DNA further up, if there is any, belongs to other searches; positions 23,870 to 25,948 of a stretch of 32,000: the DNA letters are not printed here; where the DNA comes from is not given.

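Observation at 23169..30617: APS-reductase-like flavoprotein/ferredoxin pair embedded in a sulfonate-type ABC importer cluster with HEAT-repeat and DUF971 proteins, and no sat, aprM or qmo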

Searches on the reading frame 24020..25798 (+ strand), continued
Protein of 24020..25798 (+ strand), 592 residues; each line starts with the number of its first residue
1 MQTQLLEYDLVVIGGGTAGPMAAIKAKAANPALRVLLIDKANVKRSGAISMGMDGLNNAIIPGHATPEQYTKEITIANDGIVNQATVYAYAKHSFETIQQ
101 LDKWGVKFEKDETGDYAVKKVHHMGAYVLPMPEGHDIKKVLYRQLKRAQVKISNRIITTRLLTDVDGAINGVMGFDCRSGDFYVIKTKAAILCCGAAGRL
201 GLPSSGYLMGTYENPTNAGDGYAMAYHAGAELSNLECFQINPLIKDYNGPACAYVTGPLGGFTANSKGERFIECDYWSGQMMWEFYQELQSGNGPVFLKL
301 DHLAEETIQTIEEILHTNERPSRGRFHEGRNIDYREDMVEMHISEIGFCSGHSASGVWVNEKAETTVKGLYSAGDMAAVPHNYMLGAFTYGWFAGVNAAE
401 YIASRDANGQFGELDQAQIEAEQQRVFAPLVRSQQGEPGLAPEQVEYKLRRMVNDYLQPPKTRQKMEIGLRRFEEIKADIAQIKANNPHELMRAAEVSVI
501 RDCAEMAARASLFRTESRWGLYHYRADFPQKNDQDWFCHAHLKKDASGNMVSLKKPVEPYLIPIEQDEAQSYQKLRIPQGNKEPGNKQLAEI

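Call 95: search_protein_families(library=ncbifam, proteins=[P0121, P0122, P0126, P0127, P0135, P0142, P0151], max_evalue=1e-20)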
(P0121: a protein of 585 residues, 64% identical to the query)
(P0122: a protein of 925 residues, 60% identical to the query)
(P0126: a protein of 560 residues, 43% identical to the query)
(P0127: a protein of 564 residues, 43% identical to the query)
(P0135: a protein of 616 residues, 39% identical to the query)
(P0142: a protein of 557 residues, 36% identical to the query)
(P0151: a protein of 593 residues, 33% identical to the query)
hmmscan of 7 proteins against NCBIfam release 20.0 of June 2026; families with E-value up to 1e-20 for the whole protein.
P0121 (585 aa): 19 families
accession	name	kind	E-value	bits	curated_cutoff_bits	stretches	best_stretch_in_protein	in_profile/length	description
NF006131.0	PRK08275.1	equivalog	6.3e-294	975.7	587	1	6-574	8-574/577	fumarate reductase/succinate dehydrogenase flavoprotein subunit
NF010374.0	PRK13800.1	equivalog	4.8e-254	845.7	1196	1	3-561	8-566/898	fumarate reductase/succinate dehydrogenase flavoprotein subunit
NF005331.0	PRK06854.1-2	equivalog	2.6e-80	270.5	557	1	4-540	5-541/563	adenylyl-sulfate reductase subunit alpha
TIGR02061.1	aprA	equivalog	2.8e-47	161.5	641.75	1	10-291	1-282/616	adenylyl-sulfate reductase subunit alpha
TIGR01812.1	sdhA_frdA_Gneg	subfamily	4.7e-41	140.9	567.3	1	10-552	1-556/568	succinate dehydrogenase or fumarate reductase, flavoprotein subunit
NF004900.0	PRK06263.1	equivalog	9.7e-40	136.7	718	1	7-539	6-536/546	fumarate reductase (CoM/CoB) subunit TfrA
NF004724.0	PRK06069.1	subfamily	1e-39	136.2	826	1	8-274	5-268/577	succinate dehydrogenase/fumarate reductase flavoprotein subunit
NF005867.0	PRK07804.1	equivalog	2.1e-36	125.3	639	1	6-244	16-250/548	L-aspartate oxidase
TIGR01176.1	fum_red_Fp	equivalog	3.4e-34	118.4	932.7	1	9-278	4-266/580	fumarate reductase (quinol) flavoprotein subunit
NF006686.0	PRK09231.1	equivalog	2.1e-32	112.4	854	1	8-279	5-269/598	fumarate reductase (quinol) flavoprotein subunit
TIGR00551.1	nadB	equivalog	3.4e-31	108.5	452.75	1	8-273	2-259/489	L-aspartate oxidase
NF005636.0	PRK07395.1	subfamily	3.4e-30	104.8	723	0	4-275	8-272/560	L-aspartate oxidase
NF005701.0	PRK07512.1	equivalog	1.3e-29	103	528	1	7-274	8-268/516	L-aspartate oxidase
TIGR01816.1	sdhA_forward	equivalog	1.6e-29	102.5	727.35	1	8-535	2-549/584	succinate dehydrogenase flavoprotein subunit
NF004613.0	PRK05945.1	equivalog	1.3e-26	93.3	824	0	8-284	3-274/575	succinate dehydrogenase/fumarate reductase flavoprotein subunit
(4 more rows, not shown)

P0122 (925 aa): 19 families
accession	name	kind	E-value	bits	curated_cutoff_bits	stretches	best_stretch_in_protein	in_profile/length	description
NF010374.0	PRK13800.1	equivalog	0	1585.1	1196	1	18-922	2-896/898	fumarate reductase/succinate dehydrogenase flavoprotein subunit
NF006131.0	PRK08275.1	equivalog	3.2e-259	861.1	587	1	25-581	6-561/577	fumarate reductase/succinate dehydrogenase flavoprotein subunit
NF005331.0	PRK06854.1-2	equivalog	1.8e-75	254.5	557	1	25-556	5-537/563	adenylyl-sulfate reductase subunit alpha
NF004900.0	PRK06263.1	equivalog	4.4e-42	144.4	718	1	27-557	5-534/546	fumarate reductase (CoM/CoB) subunit TfrA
TIGR01812.1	sdhA_frdA_Gneg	subfamily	1.2e-41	142.9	567.3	1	31-572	1-556/568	succinate dehydrogenase or fumarate reductase, flavoprotein subunit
NF004724.0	PRK06069.1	subfamily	9.8e-40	136.3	826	1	27-572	3-565/577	succinate dehydrogenase/fumarate reductase flavoprotein subunit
TIGR02061.1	aprA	equivalog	9.8e-36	123.4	641.75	1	31-300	1-271/616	adenylyl-sulfate reductase subunit alpha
NF005867.0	PRK07804.1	equivalog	2.9e-35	121.5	639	1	29-268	18-250/548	L-aspartate oxidase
TIGR01816.1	sdhA_forward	equivalog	3.5e-33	114.6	727.35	1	30-584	3-579/584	succinate dehydrogenase flavoprotein subunit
NF005701.0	PRK07512.1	equivalog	6.5e-32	110.6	528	1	27-298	7-268/516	L-aspartate oxidase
TIGR00551.1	nadB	equivalog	2.4e-31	109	452.75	1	29-544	2-489/489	L-aspartate oxidase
NF005636.0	PRK07395.1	subfamily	7.1e-29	100.5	723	1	28-299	11-272/560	L-aspartate oxidase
TIGR01176.1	fum_red_Fp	equivalog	1.5e-28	99.8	932.7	0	29-304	3-268/580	fumarate reductase (quinol) flavoprotein subunit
NF006686.0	PRK09231.1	equivalog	1.7e-28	99.5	854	0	28-304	4-270/598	fumarate reductase (quinol) flavoprotein subunit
NF005037.0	PRK06452.1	equivalog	5.6e-28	97.8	862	1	28-555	4-538/566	succinate dehydrogenase flavoprotein subunit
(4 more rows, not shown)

P0126 (560 aa): 21 families
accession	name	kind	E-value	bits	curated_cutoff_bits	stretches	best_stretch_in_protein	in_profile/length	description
NF006131.0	PRK08275.1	equivalog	6.5e-201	668.6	587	1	5-558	4-553/577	fumarate reductase/succinate dehydrogenase flavoprotein subunit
NF010374.0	PRK13800.1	equivalog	8.7e-140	467.7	1196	1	9-558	11-558/898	fumarate reductase/succinate dehydrogenase flavoprotein subunit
NF005331.0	PRK06854.1-2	equivalog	8e-105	351.4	557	1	4-550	2-547/563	adenylyl-sulfate reductase subunit alpha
NF004900.0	PRK06263.1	equivalog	7.8e-69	232.7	718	1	9-551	5-543/546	fumarate reductase (CoM/CoB) subunit TfrA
TIGR01812.1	sdhA_frdA_Gneg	subfamily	4.4e-68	230.1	567.3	1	13-558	1-557/568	succinate dehydrogenase or fumarate reductase, flavoprotein subunit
NF004724.0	PRK06069.1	subfamily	3.1e-66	223.8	826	1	11-557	5-565/577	succinate dehydrogenase/fumarate reductase flavoprotein subunit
TIGR02061.1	aprA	equivalog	9.5e-57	192.8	641.75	1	13-557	1-612/616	adenylyl-sulfate reductase subunit alpha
NF004613.0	PRK05945.1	equivalog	1.4e-50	172.5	824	1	11-557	3-563/575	succinate dehydrogenase/fumarate reductase flavoprotein subunit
TIGR01816.1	sdhA_forward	equivalog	1.7e-50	171.8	727.35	1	12-557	3-567/584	succinate dehydrogenase flavoprotein subunit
NF005037.0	PRK06452.1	equivalog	1.2e-48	166.1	862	1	11-557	5-554/566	succinate dehydrogenase flavoprotein subunit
TIGR01176.1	fum_red_Fp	equivalog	3.4e-41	141.5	932.7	1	12-558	4-568/580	fumarate reductase (quinol) flavoprotein subunit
NF006686.0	PRK09231.1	equivalog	8.1e-41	140.2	854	1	10-557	4-569/598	fumarate reductase (quinol) flavoprotein subunit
TIGR00551.1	nadB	equivalog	1.1e-39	136.5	452.75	1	11-529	2-489/489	L-aspartate oxidase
NF042982.1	MFR_Fp_SdhA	equivalog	1.3e-39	136.1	1100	1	10-547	46-592/612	8-methylmenaquinol:fumarate reductase flavoprotein subunit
NF006383.0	PRK08626.1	equivalog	6.1e-38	130.5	663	1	144-541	164-566/657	fumarate reductase flavoprotein subunit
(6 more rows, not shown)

P0127 (564 aa): 21 families
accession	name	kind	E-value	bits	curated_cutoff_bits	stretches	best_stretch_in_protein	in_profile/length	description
NF006131.0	PRK08275.1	equivalog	8.7e-208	691.3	587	1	10-558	10-553/577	fumarate reductase/succinate dehydrogenase flavoprotein subunit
NF010374.0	PRK13800.1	equivalog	3.2e-133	445.9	1196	1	7-536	10-538/898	fumarate reductase/succinate dehydrogenase flavoprotein subunit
NF005331.0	PRK06854.1-2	equivalog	7.3e-82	275.6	557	1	7-540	6-537/563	adenylyl-sulfate reductase subunit alpha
NF004900.0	PRK06263.1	equivalog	1.3e-55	189.1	718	1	9-543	6-537/546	fumarate reductase (CoM/CoB) subunit TfrA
NF004724.0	PRK06069.1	subfamily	2.6e-49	167.9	826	1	9-553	4-562/577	succinate dehydrogenase/fumarate reductase flavoprotein subunit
TIGR01812.1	sdhA_frdA_Gneg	subfamily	1.6e-48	165.6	567.3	1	12-539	1-541/568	succinate dehydrogenase or fumarate reductase, flavoprotein subunit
TIGR00551.1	nadB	equivalog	1.6e-39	136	452.75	1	12-528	4-489/489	L-aspartate oxidase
NF004613.0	PRK05945.1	equivalog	9.6e-39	133.4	824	1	11-533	4-541/575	succinate dehydrogenase/fumarate reductase flavoprotein subunit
TIGR02061.1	aprA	equivalog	7.7e-38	130.4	641.75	1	12-312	1-318/616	adenylyl-sulfate reductase subunit alpha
TIGR01816.1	sdhA_forward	equivalog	1.6e-36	125.6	727.35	1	12-557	4-567/584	succinate dehydrogenase flavoprotein subunit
NF005866.0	PRK07803.1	equivalog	1.1e-32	113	819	0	290-550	327-591/631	fumarate reductase/succinate dehydrogenase flavoprotein subunit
NF006567.0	PRK09077.1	equivalog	2e-32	112.1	629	1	10-532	8-523/537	L-aspartate oxidase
NF005701.0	PRK07512.1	equivalog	8.2e-32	110.2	528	1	8-544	7-500/516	L-aspartate oxidase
NF005867.0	PRK07804.1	equivalog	1.1e-30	106.5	639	1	11-542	19-531/548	L-aspartate oxidase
NF005636.0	PRK07395.1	subfamily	7.5e-29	100.4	723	1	11-544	13-551/560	L-aspartate oxidase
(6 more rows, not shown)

P0135 (616 aa): 8 families
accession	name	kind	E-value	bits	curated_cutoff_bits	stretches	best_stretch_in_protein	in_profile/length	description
NF006131.0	PRK08275.1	equivalog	1e-150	502.8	587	1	3-564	7-560/577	fumarate reductase/succinate dehydrogenase flavoprotein subunit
NF010374.0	PRK13800.1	equivalog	4e-119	399.3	1196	1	5-560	12-561/898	fumarate reductase/succinate dehydrogenase flavoprotein subunit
NF005331.0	PRK06854.1-2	equivalog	2.5e-54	184.7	557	1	3-548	6-544/563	adenylyl-sulfate reductase subunit alpha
NF004900.0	PRK06263.1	equivalog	1e-25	90.4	718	0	3-242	4-232/546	fumarate reductase (CoM/CoB) subunit TfrA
NF004724.0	PRK06069.1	subfamily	2.3e-24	85.5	826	0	3-242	2-234/577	succinate dehydrogenase/fumarate reductase flavoprotein subunit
TIGR02061.1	aprA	equivalog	1e-23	83.7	641.75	0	8-273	1-266/616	adenylyl-sulfate reductase subunit alpha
TIGR01812.1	sdhA_frdA_Gneg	subfamily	2.8e-22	78.9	567.3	0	8-242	1-225/568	succinate dehydrogenase or fumarate reductase, flavoprotein subunit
NF005866.0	PRK07803.1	equivalog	3.9e-22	78.2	819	0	155-242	167-247/631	fumarate reductase/succinate dehydrogenase flavoprotein subunit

P0142 (557 aa): 15 families
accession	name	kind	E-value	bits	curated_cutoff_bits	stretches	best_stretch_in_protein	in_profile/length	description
NF006131.0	PRK08275.1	equivalog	1.3e-150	502.5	587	1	8-549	8-553/577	fumarate reductase/succinate dehydrogenase flavoprotein subunit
NF010374.0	PRK13800.1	equivalog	3.1e-121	406.3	1196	1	9-549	12-558/898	fumarate reductase/succinate dehydrogenase flavoprotein subunit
NF005331.0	PRK06854.1-2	equivalog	8.6e-76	255.6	557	1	8-537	7-543/563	adenylyl-sulfate reductase subunit alpha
NF004900.0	PRK06263.1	equivalog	1.8e-35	122.6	718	0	280-534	292-536/546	fumarate reductase (CoM/CoB) subunit TfrA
TIGR02061.1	aprA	equivalog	1.1e-34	120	641.75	1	12-282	1-279/616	adenylyl-sulfate reductase subunit alpha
TIGR01812.1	sdhA_frdA_Gneg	subfamily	6.4e-31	107.5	567.3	0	350-548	342-556/568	succinate dehydrogenase or fumarate reductase, flavoprotein subunit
NF004724.0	PRK06069.1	subfamily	9.4e-27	93.4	826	0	352-547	360-564/577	succinate dehydrogenase/fumarate reductase flavoprotein subunit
NF005037.0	PRK06452.1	equivalog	2.1e-24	86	862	1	9-548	4-554/566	succinate dehydrogenase flavoprotein subunit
TIGR00551.1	nadB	equivalog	3.5e-24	85.4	452.75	1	11-518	3-488/489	L-aspartate oxidase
TIGR01816.1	sdhA_forward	equivalog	7.3e-23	80.5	727.35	0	359-549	368-568/584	succinate dehydrogenase flavoprotein subunit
NF006686.0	PRK09231.1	equivalog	8.7e-23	80.7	854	0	8-239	3-231/598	fumarate reductase (quinol) flavoprotein subunit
NF005866.0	PRK07803.1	equivalog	1.5e-22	79.5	819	0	149-238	164-246/631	fumarate reductase/succinate dehydrogenase flavoprotein subunit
TIGR01176.1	fum_red_Fp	equivalog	1.5e-21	76.7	932.7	0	9-240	2-230/580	fumarate reductase (quinol) flavoprotein subunit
NF005867.0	PRK07804.1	equivalog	2.5e-21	75.6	639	1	9-537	17-534/548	L-aspartate oxidase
NF005636.0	PRK07395.1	subfamily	9.1e-21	73.7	723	0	10-241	12-236/560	L-aspartate oxidase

P0151 (593 aa): 18 families
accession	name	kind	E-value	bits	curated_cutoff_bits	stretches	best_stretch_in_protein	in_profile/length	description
NF005331.0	PRK06854.1-2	equivalog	2.1e-202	673.6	557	1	20-583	2-555/563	adenylyl-sulfate reductase subunit alpha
TIGR02061.1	aprA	equivalog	1.7e-128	429.8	641.75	1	29-586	1-616/616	adenylyl-sulfate reductase subunit alpha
NF006131.0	PRK08275.1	equivalog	6.7e-116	387.9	587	1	22-585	5-555/577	fumarate reductase/succinate dehydrogenase flavoprotein subunit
NF010374.0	PRK13800.1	equivalog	7.1e-69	233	1196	1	22-586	8-562/898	fumarate reductase/succinate dehydrogenase flavoprotein subunit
NF004724.0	PRK06069.1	subfamily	3.6e-53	180.6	826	1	25-571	3-556/577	succinate dehydrogenase/fumarate reductase flavoprotein subunit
NF004900.0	PRK06263.1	equivalog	7e-53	180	718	1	23-559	3-528/546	fumarate reductase (CoM/CoB) subunit TfrA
TIGR01812.1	sdhA_frdA_Gneg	subfamily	3.7e-48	164.4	567.3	1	29-570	1-546/568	succinate dehydrogenase or fumarate reductase, flavoprotein subunit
NF005037.0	PRK06452.1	equivalog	1.2e-32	113.3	862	1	25-568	3-542/566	succinate dehydrogenase flavoprotein subunit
TIGR01816.1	sdhA_forward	equivalog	7.9e-32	110.1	727.35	1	28-579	3-564/584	succinate dehydrogenase flavoprotein subunit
NF006686.0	PRK09231.1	equivalog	9.2e-32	110.3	854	1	25-572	3-560/598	fumarate reductase (quinol) flavoprotein subunit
NF004613.0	PRK05945.1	equivalog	1.3e-31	109.8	824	1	27-577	3-560/575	succinate dehydrogenase/fumarate reductase flavoprotein subunit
TIGR01176.1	fum_red_Fp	equivalog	2.8e-30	105.5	932.7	1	27-569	3-555/580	fumarate reductase (quinol) flavoprotein subunit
NF005866.0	PRK07803.1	equivalog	4.9e-29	100.9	819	0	344-585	364-601/631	fumarate reductase/succinate dehydrogenase flavoprotein subunit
NF005867.0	PRK07804.1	equivalog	1.3e-25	89.7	639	1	25-565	16-528/548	L-aspartate oxidase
TIGR00551.1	nadB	equivalog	4.1e-25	88.4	452.75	1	27-553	2-489/489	L-aspartate oxidase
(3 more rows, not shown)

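Call 116: predict_structure(alignment_id=A3)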
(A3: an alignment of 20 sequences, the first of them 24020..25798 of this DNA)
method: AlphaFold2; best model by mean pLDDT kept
length: 592 residues; sequences in the alignment: 20
mean_pLDDT: 42.6   pTM: 0.43
mean pLDDT of the five models: 42.6, 40.3, 40.1, 38.3, 37.8
residues with pLDDT >= 90: 19; 70-90: 83; 50-70: 65; < 50: 425
segments of 3 or more residues with pLDDT < 50: 41-94, 105-136, 194-385, 432-435, 437-440, 443-473, 475-477, 487-545, 548-565, 567-569, 574-592
pLDDT, mean of each block of 10 residues (from residue 1): 88 69 85 84 28 28 28 23 35 52 48 30 24 42 78 74 79 74 88 42 23 22 24 23 22 23 28 32 39 34 27 25 27 28 22 23 27 24 48 72 79 84 71 49 46 30 38 49 47 30 32 25 31 30 39 31 43 40 35 34
secondary structure, 60 per line:
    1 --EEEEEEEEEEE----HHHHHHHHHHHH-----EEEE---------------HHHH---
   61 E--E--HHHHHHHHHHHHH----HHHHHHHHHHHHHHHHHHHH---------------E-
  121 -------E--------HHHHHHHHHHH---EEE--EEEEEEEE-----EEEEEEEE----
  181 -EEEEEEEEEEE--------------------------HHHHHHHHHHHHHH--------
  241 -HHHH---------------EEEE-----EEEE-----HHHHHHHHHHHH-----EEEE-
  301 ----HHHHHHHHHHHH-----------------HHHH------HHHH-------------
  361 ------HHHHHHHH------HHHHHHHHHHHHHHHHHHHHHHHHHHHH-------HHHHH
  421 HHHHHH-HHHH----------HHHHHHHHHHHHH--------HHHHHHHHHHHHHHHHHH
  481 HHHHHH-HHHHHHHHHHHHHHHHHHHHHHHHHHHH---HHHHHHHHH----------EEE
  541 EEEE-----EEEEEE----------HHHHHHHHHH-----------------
elements in order: E3-13 H18-29 E35-38 H54-57 H67-79 H84-103 H137-147 E151-153 E156-163 E169-176 E182-192 H219-232 H242-245 E261-264 E270-273 H279-290 E296-299 H305-316 H334-337 H344-347 H367-374 H381-408 H416-426 H428-431 H442-454 H463-486 H488-515 H519-527 E538-544 E550-555 H566-575

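Call 119: search_protein_families(library=pfam, proteins=[L220:10574-14035:+, L220:10102-10425:+, L221:15741-16514:+, L218:16397-17404:+], max_evalue=0.0001)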
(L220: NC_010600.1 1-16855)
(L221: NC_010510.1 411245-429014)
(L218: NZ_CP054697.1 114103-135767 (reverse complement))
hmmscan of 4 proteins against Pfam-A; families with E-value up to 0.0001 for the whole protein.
L220:10574-14035:+ (1153 aa): 1 family
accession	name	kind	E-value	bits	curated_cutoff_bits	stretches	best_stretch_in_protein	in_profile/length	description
PF07992.20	Pyr_redox_2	-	8.2e-11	42.3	26.1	1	372-576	2-185/291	Pyridine nucleotide-disulphide oxidoreductase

L220:10102-10425:+ (107 aa): 11 families
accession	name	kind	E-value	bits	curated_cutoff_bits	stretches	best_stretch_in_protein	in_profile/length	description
PF11953.13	DUF3470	-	5.4e-12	45.9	23.2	1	68-106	3-41/42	Domain of unknown function (DUF3470)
PF00037.32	Fer4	-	4.5e-09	36.2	21.1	1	34-56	2-24/24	4Fe-4S binding domain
PF12797.12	Fer4_2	-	1.8e-08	34.3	24.5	0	34-52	4-22/22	4Fe-4S binding domain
PF12837.12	Fer4_6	-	4e-08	33.3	25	1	34-55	3-24/24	4Fe-4S binding domain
PF13484.11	Fer4_16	-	8.7e-07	30.1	30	0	40-60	2-23/66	4Fe-4S double cluster binding domain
PF13237.11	Fer4_10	-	1e-06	29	25.5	0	4-51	4-53/53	4Fe-4S dicluster domain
PF14697.11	Fer4_21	-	5.8e-06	26.8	35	0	34-56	2-27/59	4Fe-4S dicluster domain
PF12838.12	Fer4_7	-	1e-05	26.3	27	0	8-54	1-52/52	4Fe-4S dicluster domain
PF13183.11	Fer4_8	-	1.3e-05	26.1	27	0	39-57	4-22/68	4Fe-4S dicluster domain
PF13187.11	Fer4_9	-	2.4e-05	24.7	27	0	8-55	1-52/52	4Fe-4S dicluster domain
PF13534.11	Fer4_17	-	9.8e-05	23.3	22.2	0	40-58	2-20/61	4Fe-4S dicluster domain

L221:15741-16514:+ (257 aa): 2 families
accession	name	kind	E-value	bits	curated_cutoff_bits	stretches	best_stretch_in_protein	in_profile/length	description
PF00175.26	NAD_binding_1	-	4.6e-12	47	22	1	112-229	1-108/109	Oxidoreductase NAD-binding domain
PF00970.30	FAD_binding_6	-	6.5e-06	26.9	21.1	1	18-98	15-96/99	Oxidoreductase FAD-binding domain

L218:16397-17404:+ (335 aa): 5 families
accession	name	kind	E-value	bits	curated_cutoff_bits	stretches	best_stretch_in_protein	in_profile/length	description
PF10609.15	ParA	-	1.5e-95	319.7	27.1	1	81-326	2-244/246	NUBPL iron-transfer P-loop NTPase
PF01656.29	CbiA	-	1.7e-11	44.6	25.4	1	87-237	3-57/125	CobQ/CobB/MinD/ParA nucleotide binding domain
PF13614.12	AAA_31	-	1.4e-10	41.9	27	1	85-231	4-153/177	AAA domain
PF01883.24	FeS_assembly_P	-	6.7e-09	36.3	23.5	1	7-60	2-55/73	Iron-sulfur cluster assembly protein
PF09140.17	MipZ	-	3e-06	27.2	20.7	1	88-121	6-39/262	ATPase MipZ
